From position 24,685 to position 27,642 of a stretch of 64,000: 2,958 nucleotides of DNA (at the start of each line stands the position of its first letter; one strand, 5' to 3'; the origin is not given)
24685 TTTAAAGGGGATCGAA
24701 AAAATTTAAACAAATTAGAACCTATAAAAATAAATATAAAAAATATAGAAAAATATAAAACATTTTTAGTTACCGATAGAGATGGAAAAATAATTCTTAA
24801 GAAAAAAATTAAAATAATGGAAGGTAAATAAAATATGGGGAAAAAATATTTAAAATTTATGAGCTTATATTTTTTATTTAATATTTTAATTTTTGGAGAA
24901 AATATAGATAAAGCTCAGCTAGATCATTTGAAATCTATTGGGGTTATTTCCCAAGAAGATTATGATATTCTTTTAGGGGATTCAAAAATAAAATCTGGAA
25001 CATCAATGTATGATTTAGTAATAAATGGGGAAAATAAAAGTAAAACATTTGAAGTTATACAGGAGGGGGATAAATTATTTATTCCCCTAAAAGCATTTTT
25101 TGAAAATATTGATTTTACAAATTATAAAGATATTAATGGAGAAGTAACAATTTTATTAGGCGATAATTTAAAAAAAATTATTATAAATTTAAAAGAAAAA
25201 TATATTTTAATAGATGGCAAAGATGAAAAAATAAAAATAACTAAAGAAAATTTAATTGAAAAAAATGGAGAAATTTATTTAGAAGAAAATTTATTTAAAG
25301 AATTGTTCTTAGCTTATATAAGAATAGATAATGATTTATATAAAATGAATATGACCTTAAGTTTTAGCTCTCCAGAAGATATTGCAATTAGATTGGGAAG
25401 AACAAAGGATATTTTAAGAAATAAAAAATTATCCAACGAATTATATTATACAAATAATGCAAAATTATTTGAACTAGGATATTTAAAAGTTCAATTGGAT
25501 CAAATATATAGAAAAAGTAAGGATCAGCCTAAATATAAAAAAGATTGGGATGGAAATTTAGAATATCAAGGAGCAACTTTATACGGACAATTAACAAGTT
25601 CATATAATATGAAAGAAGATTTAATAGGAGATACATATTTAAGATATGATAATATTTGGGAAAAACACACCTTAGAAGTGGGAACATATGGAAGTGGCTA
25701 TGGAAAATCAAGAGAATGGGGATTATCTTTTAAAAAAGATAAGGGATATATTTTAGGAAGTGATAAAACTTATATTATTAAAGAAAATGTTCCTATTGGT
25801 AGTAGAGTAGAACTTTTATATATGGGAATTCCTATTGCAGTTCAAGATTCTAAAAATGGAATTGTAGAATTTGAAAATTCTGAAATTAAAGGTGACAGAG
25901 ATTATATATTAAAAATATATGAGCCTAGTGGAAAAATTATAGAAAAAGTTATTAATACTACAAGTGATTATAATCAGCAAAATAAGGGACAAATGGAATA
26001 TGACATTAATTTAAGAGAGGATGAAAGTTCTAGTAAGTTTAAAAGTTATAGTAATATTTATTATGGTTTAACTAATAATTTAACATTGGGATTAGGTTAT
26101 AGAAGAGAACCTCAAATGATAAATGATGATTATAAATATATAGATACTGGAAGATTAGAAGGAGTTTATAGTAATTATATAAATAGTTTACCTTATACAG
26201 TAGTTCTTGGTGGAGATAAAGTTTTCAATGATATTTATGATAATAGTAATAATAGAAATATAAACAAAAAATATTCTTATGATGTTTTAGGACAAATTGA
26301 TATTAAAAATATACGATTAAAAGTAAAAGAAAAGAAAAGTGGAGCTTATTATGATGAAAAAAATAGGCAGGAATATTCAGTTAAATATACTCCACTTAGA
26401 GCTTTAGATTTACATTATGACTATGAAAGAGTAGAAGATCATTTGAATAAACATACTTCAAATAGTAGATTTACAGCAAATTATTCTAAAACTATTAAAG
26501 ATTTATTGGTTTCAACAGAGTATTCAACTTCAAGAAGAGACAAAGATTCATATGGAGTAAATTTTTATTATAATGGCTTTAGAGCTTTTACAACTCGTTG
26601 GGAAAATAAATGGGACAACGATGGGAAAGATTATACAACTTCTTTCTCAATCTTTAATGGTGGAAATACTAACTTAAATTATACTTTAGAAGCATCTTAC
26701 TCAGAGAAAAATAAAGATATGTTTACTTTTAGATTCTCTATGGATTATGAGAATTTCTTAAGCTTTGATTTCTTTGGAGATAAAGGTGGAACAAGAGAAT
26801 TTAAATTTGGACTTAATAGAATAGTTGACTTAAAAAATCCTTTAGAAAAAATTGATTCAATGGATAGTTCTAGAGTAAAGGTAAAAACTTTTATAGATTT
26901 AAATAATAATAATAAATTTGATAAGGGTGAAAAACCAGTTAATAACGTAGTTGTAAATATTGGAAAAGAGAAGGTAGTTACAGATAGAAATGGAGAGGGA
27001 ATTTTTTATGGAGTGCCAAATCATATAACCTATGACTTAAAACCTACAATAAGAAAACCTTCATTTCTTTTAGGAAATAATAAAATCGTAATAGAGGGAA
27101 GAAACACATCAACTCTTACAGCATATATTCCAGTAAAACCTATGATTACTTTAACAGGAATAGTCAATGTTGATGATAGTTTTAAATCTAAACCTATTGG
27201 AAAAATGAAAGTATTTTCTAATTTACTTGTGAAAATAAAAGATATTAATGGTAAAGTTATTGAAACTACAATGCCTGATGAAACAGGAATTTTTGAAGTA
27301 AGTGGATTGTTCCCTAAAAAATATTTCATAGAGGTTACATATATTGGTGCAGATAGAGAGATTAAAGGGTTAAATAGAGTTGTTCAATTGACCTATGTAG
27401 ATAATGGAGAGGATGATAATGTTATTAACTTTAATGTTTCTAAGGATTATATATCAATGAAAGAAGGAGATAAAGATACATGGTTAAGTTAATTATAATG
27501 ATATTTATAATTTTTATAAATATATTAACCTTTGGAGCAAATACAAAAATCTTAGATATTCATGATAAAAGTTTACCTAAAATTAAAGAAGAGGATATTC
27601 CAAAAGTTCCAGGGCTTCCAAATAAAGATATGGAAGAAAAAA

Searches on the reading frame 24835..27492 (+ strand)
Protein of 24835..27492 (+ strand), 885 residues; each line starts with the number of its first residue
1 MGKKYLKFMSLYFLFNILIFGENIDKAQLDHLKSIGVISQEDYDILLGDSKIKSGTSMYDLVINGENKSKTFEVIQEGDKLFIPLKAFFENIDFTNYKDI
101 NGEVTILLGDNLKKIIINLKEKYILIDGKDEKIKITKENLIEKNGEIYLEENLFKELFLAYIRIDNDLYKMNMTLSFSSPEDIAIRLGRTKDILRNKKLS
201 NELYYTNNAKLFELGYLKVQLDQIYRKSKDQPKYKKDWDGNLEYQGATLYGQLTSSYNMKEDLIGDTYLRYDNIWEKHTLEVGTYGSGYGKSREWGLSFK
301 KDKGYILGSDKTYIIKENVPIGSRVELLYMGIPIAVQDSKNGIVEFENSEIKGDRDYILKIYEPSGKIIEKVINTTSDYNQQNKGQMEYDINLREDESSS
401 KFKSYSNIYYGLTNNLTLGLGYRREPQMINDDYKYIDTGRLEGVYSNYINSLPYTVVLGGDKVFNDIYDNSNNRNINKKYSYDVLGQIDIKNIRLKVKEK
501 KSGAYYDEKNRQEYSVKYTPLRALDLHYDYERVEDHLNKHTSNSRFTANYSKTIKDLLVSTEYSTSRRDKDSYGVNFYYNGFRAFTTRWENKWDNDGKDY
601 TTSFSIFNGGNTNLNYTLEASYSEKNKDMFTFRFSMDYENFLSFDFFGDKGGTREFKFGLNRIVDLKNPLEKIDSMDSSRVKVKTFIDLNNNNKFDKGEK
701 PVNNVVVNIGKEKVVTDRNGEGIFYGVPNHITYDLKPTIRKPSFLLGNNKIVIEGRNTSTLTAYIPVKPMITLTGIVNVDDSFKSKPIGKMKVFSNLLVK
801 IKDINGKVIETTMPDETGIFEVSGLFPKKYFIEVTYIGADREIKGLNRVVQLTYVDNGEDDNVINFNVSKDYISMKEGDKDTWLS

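Call 3: search_protein_families(library=pfam, proteins=[window:24835-27492:+], max_evalue=0.01)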
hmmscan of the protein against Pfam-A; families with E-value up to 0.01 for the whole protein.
window:24835-27492:+ (885 aa): 3 families
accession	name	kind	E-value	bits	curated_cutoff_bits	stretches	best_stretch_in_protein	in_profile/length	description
PF17210.9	SdrD_B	-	1.8e-05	25.4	29.7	0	795-836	25-66/112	SdrD B-like domain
PF13620.12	CarboxypepD_reg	-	3.7e-05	24.4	32.3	0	794-841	14-61/82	Carboxypeptidase regulatory-like domain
PF07833.16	Cu_amine_oxidN1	-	4.9e-05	23.7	24.2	1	63-168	2-103/108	Copper amine oxidase N-terminal domain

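Call 4: search_protein_families(library=ncbifam, proteins=[window:24835-27492:+], max_evalue=0.01)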
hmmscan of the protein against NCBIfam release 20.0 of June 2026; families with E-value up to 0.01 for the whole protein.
window:24835-27492:+ (885 aa): 0 families

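Call 20: find_homologous_proteins(query=window:24835-27492:+)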
Query window:24835-27492:+ (885 aa): 325 proteins with E <= 0.001 among 8000 candidates; the best 120 are listed.
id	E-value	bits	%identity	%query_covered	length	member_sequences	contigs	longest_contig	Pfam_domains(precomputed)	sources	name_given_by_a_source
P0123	0.0e+0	1924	98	100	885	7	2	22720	PF07833.17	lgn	-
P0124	0.0e+0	1392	69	100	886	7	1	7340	PF13620.13,PF17210.10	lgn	-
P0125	0.0e+0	1372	69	100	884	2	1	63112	-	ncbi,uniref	ncbi:MAG: hypothetical protein ACRC1R_02610 [Cetobacterium sp.]|uniref:hypothetical protein n=1 Tax=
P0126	0.0e+0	1026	54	98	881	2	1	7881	-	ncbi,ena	-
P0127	1.2e-295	1002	53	99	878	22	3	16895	-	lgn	-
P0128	1.3e-290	985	52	98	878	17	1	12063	-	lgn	-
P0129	1.8e-287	974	53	97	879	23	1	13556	-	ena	-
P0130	1.7e-284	965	51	96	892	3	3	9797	-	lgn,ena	-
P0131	7.1e-284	963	53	97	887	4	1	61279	-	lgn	-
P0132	5.9e-281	953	51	96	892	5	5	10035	-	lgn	-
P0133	9.3e-280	949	53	97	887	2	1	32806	-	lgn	-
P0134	2.6e-276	938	51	99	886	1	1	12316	PF07833.17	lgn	-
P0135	1.3e-275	935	51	98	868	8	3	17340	-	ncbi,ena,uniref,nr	ncbi:hypothetical protein [uncultured Cetobacterium sp.]|uniref:hypothetical protein n=1 Tax=uncultu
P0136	3.8e-271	920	50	96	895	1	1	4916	-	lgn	-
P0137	1.8e-270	918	50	97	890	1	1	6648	-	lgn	-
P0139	5.1e-268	910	51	98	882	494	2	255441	-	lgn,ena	-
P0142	1.7e-265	902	49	96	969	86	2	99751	-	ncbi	ncbi:hypothetical protein [Cetobacterium somerae]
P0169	2.1e-246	839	47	98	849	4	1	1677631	PF17210.10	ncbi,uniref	ncbi:hypothetical protein [Cetobacterium sp. SF1]|uniref:hypothetical protein n=1 Tax=Cetobacterium 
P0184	9.6e-237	807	46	99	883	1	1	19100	-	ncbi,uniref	ncbi:carboxypeptidase-like regulatory domain-containing protein [Fusobacterium sp. SYSU M8D902]|unir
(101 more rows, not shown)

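Call 21: find_encoding_contigs(protein=P0142, flank=10000, max_places=2)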
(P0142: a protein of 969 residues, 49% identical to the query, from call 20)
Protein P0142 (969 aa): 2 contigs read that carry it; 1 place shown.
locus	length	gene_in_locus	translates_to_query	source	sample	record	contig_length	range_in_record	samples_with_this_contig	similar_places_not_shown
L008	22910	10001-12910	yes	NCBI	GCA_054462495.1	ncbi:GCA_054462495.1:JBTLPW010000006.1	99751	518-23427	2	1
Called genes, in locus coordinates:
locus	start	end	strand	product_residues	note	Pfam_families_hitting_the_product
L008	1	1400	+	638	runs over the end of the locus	PF08401:ArdcN, PF18818:MPTase-PolyVal, PF07661:MORN_2 (faint)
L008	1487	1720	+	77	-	-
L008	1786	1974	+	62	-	-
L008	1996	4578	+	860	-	PF03797:Autotransporter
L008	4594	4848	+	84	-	-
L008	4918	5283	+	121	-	-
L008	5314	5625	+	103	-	-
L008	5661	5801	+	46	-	-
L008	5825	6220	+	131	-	-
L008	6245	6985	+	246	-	-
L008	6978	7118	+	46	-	-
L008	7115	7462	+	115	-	-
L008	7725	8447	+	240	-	-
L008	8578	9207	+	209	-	-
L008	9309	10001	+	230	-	-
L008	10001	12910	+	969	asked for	-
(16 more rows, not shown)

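Call 22: find_encoding_contigs(protein=P0169, flank=10000, max_places=1)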
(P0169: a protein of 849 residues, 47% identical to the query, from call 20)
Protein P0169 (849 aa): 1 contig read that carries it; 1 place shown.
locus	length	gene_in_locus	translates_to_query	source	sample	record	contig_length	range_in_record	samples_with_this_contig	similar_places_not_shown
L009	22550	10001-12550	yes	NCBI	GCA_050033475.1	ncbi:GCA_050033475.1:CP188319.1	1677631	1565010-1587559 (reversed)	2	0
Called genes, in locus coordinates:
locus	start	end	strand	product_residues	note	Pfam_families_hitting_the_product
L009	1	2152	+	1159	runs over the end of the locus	PF13086:AAA_11, PF13245:AAA_19, PF13604:AAA_30 (faint), PF01443:Viral_helicase1 (faint), PF20720:nSTAND3 (weak), PF13086:AAA_11, PF13087:AAA_12, PF13538:UvrD_C_2 (weak)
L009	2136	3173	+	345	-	-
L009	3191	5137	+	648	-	-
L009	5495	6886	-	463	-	PF08279:HTH_11 (faint)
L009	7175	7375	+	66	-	-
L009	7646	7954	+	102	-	PF01638:HxlR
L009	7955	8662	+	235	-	-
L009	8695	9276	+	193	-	-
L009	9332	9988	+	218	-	-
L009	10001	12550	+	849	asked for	PF17210:SdrD_B (faint)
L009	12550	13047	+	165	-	-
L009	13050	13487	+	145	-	-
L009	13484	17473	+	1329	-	-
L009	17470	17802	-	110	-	-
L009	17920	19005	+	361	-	PF02275:CBAH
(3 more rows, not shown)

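Call 23: find_encoding_contigs(protein=P0184, flank=10000, max_places=1)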
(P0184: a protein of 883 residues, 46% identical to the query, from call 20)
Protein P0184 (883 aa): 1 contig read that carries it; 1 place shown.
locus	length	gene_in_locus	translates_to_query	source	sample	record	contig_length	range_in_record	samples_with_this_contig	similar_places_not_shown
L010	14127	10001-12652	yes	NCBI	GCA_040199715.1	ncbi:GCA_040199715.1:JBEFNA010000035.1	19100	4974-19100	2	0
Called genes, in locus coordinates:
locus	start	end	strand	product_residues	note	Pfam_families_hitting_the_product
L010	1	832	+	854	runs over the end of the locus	PF02534:T4SS-DNA_transf, PF10412:TrwB_AAD_bind, PF12696:TraG-D_C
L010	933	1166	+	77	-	-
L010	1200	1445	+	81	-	-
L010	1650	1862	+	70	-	-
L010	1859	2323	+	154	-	-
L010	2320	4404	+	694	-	PF01751:Toprim, PF01131:Topoisom_bac, PF01396:Zn_ribbon_Top1 (weak)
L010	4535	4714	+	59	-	PF04014:MazE_antitoxin (weak)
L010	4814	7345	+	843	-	PF27417:BigA_3rd (faint), PF03797:Autotransporter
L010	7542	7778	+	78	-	-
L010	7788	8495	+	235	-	-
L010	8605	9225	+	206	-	-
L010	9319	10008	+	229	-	-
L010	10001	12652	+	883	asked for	-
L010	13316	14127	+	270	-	?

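Call 24: find_encoding_contigs(protein=P0139, flank=10000, max_places=2)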
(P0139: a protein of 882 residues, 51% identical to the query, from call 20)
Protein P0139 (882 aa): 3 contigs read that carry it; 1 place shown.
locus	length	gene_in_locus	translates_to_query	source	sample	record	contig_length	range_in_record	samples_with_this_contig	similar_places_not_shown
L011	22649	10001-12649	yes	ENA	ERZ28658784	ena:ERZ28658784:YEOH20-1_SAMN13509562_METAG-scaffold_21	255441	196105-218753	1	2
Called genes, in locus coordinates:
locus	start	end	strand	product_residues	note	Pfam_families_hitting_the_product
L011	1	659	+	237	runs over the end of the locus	PF01259:SAICAR_synt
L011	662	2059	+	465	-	PF13230:GATase_4 (weak), PF13522:GATase_6, PF13537:GATase_7, PF00156:Pribosyltran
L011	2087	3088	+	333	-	PF00586:AIRS, PF02769:AIRS_C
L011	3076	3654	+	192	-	PF00551:Formyl_trans_N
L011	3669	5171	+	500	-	PF02142:MGS, PF01808:AICARFT_IMPCHas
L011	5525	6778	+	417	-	PF02844:GARS_N, PF01071:GARS_A, PF02786:CPSase_L_D2, PF02222:ATP-grasp (weak), PF02843:GARS_C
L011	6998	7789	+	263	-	PF13474:SnoaL_3, PF04397:LytTR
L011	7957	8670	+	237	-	-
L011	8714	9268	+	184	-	-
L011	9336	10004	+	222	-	PF22073:Cep192_D4 (faint), PF06280:fn3_5 (weak)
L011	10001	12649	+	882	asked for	-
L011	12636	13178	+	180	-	-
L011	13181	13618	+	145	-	-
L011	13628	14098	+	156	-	PF01476:LysM, PF23473:LysM3_LYK4_5 (faint), PF01476:LysM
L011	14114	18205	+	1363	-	-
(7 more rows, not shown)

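Call 42: predict_structure(alignment_id=A3)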
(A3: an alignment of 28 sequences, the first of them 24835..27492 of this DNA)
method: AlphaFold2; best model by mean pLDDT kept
length: 885 residues; sequences in the alignment: 28
mean_pLDDT: 77.2   pTM: 0.54
mean pLDDT of the five models: 77.2, 76.5, 75.1, 69.9, 68.9
residues with pLDDT >= 90: 97; 70-90: 583; 50-70: 164; < 50: 41
segments of 3 or more residues with pLDDT < 50: 20-23, 48-51, 304-312, 321-323, 339-342, 366-368, 878-885
pLDDT, mean of each block of 10 residues (from residue 1): 68 63 59 69 58 69 80 83 90 83 80 81 82 82 86 87 79 80 60 58 82 88 85 85 89 89 87 74 81 85 45 54 60 57 57 65 54 58 73 86 89 82 90 91 81 83 90 87 88 87 90 89 83 89 88 76 82 79 68 80 73 69 70 75 79 82 86 80 87 80 85 87 83 78 75 83 86 80 67 80 78 82 77 75 72 60 77 65 35
secondary structure, 60 per line:
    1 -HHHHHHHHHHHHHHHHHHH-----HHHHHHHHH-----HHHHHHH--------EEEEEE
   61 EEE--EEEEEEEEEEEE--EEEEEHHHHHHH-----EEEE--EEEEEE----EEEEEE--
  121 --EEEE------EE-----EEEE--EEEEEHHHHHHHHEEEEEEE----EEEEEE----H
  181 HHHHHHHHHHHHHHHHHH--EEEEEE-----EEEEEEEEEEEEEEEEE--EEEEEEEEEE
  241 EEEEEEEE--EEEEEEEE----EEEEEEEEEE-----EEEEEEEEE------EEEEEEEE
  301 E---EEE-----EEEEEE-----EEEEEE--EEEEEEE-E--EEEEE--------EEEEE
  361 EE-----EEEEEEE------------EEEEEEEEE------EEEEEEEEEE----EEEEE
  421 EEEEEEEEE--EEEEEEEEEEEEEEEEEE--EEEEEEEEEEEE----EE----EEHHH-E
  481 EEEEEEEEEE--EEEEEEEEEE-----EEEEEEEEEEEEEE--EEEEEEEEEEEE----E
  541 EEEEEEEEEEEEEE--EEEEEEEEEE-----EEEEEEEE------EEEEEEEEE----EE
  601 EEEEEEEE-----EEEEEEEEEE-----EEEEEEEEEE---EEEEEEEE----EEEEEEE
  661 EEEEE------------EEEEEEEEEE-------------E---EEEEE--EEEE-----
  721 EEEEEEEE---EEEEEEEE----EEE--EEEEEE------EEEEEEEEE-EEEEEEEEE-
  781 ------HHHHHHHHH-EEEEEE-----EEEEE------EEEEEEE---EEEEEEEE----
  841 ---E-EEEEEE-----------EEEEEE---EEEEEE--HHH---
elements in order (helices of 4 or more, strands of 3 or more residues): H2-20 H26-34 H40-46 E55-63 E66-77 E80-84 H85-91 E97-100 E103-108 E113-118 E123-126 E140-143 E146-150 H151-158 E159-165 E170-175 H180-198 E201-206 E212-228 E231-248 E251-258 E263-272 E278-286 E293-301 E305-307 E313-318 E324-329 E332-338 E343-347 E356-362 E368-374 E387-395 E402-411 E416-429 E432-449 E452-463 E480-490 E493-502 E508-521 E524-535 E540-554 E557-566 E572-579 E586-594 E599-608 E614-623 E629-638 E642-649 E654-665 E678-687 E705-709 E712-715 E721-728 E732-739 E744-746 E749-754 E761-769 E771-779 H787-795 E797-802 E808-812 E819-825 E829-836 E846-851 E863-868 E872-877

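Call 45: fold_search(model_id=the predicted structure, library=pdb)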
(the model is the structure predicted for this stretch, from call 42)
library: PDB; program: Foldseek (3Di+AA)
matches with E <= 10: 885; with E <= 0.001: 150
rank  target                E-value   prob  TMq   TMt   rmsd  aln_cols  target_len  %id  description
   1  3rfz_B                3.5e-22  1.00  0.39  0.44  20.4       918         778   12  Crystal structure of the FimD usher bound to its cognate FimC:FimH substrate (released 2011-06-01)
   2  9bog_D                8.5e-22  1.00  0.39  0.42  20.9       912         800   12  Structural basis for adhesin secretion by the outer-membrane usher in type 1 pili (released 2024-10-09)
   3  9fw9_D                2.8e-21  1.00  0.39  0.49  13.5       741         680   13  Cryo-EM structure of the type 1 pilus assembly platform as part of the FimA-bound chaperone-usher pilus complex (FimDH (released 2025-06-04)
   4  9fy9_D                2.9e-21  1.00  0.39  0.48  14.3       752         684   11  Cryo-EM structure of the type 1 chaperone-usher pilus FimD-tip complex (FimDHGFC) - Conformer 1 (released 2025-06-04)
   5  3rfz_E                4.1e-21  1.00  0.39  0.44  20.0       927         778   12  Crystal structure of the FimD usher bound to its cognate FimC:FimH substrate (released 2011-06-01)
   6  9fxs_D                4.9e-21  1.00  0.37  0.48  13.5       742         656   12  Cryo-EM structure of the type 1 pilus complex including pilus rod and FimI-bound assembly platform after incorporation (released 2025-06-04)
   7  6e14_D                6.1e-21  1.00  0.39  0.42  22.0       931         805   11  Handover mechanism of the growing pilus by the bacterial outer membrane usher FimD (released 2018-10-17)
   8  9fxb_D                2.8e-20  1.00  0.36  0.48  13.8       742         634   11  Cryo-EM structure of the type 1 pilus assembly platform as part of the FimI-bound chaperone-usher pilus complex (FimDH (released 2025-06-04)
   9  7lhg_C                3.5e-20  1.00  0.39  0.43  20.4       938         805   11  Cryo-EM structure of E. coli P pilus tip assembly intermediate PapC-PapD-PapK-PapG in the first conformation (released 2021-08-11)
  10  7lhh_C                4.2e-19  1.00  0.38  0.41  21.0       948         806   11  Cryo-EM structure of E. coli P pilus tip assembly intermediate PapC-PapD-PapK-PapG in the second conformation (released 2021-08-11)
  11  9fx8_D                7.3e-19  1.00  0.38  0.48  13.4       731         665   12  Cryo-EM structure of the FimI-bound type 1 pilus assembly platform complex - Local refinement (released 2025-06-04)
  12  7lhi_C                5.1e-16  1.00  0.38  0.46  20.1       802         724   12  Cryo-EM structure of E. coli P pilus tip assembly intermediate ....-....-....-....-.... (released 2021-08-11)
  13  6cd2_C                8.4e-16  1.00  0.32  0.37  18.9       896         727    9  Crystal structure of the PapC usher bound to the chaperone-adhesin PapD-PapG (released 2018-10-03)
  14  2vqi_A                5.2e-12  1.00  0.27  0.44  15.6       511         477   12  Structure of the P pilus usher (PapC) translocation pore (released 2008-05-27)
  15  2vqi_B                6.0e-12  1.00  0.29  0.46  13.3       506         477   12  Structure of the P pilus usher (PapC) translocation pore (released 2008-05-27)
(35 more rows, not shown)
